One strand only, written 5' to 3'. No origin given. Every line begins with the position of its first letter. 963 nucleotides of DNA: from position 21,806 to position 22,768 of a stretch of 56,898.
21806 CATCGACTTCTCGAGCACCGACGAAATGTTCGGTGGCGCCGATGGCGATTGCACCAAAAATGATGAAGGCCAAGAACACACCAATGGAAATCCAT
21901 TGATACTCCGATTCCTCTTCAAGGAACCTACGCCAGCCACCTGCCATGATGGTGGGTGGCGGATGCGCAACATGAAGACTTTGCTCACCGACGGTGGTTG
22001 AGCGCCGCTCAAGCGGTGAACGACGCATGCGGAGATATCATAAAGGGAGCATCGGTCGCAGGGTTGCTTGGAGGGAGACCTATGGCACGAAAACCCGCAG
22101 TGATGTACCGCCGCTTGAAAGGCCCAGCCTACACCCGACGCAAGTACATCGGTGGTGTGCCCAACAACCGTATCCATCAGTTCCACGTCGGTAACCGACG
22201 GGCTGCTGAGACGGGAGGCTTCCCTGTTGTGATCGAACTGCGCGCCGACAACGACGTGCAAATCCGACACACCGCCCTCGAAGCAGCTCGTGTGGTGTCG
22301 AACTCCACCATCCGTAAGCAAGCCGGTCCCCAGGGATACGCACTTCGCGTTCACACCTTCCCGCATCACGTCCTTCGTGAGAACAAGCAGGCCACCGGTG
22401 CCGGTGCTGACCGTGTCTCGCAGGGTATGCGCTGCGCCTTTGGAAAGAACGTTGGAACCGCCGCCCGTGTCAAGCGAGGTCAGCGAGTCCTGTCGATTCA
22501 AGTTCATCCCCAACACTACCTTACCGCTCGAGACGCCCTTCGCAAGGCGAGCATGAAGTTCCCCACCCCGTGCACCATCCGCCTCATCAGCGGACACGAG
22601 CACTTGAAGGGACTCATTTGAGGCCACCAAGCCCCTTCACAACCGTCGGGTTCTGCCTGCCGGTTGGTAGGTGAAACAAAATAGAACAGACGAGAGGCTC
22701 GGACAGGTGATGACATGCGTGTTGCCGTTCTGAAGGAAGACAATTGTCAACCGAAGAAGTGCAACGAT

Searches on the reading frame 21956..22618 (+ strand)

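Call 24: search_protein_families(library=pfam, proteins=[window:21956-22618:+], max_evalue=0.001)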
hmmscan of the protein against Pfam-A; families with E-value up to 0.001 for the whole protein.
window:21956-22618:+ (221 aa): 1 family
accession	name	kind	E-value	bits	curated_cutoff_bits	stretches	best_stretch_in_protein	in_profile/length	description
PF00252.24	Ribosomal_L16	-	1.2e-28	100.2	27.9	1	55-208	2-131/132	Ribosomal protein L16p/L10e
